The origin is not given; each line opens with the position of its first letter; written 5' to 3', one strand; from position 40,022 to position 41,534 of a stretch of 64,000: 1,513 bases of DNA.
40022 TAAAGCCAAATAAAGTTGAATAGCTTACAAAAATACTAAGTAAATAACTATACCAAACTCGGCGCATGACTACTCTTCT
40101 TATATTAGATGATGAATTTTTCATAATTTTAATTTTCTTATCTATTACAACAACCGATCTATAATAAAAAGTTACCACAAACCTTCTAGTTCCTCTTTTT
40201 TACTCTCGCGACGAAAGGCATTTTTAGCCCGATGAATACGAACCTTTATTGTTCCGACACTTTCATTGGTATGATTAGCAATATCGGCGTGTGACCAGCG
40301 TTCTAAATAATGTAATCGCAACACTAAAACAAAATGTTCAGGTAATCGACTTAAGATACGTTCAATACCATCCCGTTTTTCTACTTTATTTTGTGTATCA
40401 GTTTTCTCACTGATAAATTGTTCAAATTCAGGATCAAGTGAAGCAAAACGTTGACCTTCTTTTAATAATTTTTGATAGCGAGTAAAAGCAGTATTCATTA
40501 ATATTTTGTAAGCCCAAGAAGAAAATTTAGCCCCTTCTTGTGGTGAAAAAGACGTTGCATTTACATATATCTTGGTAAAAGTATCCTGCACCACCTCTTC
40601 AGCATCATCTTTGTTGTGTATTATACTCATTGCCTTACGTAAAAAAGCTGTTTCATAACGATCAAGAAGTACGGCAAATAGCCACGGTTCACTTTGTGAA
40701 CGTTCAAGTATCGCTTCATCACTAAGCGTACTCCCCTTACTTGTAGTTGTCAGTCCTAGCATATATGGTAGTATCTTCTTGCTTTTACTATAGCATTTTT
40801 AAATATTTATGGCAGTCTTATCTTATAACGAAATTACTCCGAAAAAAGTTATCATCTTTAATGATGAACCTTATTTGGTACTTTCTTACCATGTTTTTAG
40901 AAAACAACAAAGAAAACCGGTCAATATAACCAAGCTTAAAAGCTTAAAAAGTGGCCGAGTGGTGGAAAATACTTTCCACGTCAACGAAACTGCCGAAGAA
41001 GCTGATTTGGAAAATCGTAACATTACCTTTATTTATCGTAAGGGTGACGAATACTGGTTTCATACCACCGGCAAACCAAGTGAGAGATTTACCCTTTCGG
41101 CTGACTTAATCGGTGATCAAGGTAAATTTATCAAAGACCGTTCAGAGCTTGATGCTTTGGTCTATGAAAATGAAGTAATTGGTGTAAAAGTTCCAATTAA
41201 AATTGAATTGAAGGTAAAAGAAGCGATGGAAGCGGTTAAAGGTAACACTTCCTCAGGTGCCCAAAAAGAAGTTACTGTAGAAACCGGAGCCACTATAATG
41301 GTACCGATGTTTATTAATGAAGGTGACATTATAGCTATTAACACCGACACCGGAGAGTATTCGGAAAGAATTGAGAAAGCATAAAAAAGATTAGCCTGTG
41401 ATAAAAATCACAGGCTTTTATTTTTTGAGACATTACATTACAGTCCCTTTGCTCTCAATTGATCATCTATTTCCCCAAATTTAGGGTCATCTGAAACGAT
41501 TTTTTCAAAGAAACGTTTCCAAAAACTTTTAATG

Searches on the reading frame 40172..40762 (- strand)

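Call 55: search_protein_families(library=pfam, proteins=[window:40172-40762:-], max_evalue=0.001)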
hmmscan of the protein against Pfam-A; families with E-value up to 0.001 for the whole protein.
window:40172-40762:- (196 aa): 3 families
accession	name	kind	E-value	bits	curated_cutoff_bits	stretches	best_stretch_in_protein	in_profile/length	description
PF04542.20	Sigma70_r2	-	1.8e-11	44.1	24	1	33-98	2-67/71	Sigma-70 region 2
PF08281.18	Sigma70_r4_2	-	2.2e-10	40.4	25.7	1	133-181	4-52/54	Sigma-70, region 4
PF04545.22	Sigma70_r4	-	1.1e-06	28.5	24.1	1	137-179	2-44/50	Sigma-70, region 4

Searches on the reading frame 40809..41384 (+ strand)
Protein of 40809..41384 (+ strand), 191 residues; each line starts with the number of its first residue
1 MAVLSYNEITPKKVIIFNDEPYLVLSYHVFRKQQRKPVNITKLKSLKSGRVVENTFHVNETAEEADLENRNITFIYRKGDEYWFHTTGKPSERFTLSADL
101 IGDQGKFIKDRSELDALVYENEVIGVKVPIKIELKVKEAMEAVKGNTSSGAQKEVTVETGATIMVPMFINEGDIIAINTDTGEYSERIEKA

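Call 5: search_protein_families(library=pfam, proteins=[window:40809-41384:+], max_evalue=1)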
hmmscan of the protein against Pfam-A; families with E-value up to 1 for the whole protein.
window:40809-41384:+ (191 aa): 4 families
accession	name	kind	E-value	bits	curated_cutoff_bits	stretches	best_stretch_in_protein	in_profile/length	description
PF09285.17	Elong-fact-P_C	-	1.3e-23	82.8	25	1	132-187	1-56/56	Elongation factor P, C-terminal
PF08207.18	EFP_N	-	5.4e-08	33.2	23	1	6-60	2-56/58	Elongation factor P (EF-P) KOW-like domain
PF01132.26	EFP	-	2.2e-06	28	27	1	70-124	1-54/54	Elongation factor P (EF-P) OB domain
PF15755.10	DUF4689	-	0.24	11.5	27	1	62-104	60-99/223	Domain of unknown function (DUF4689)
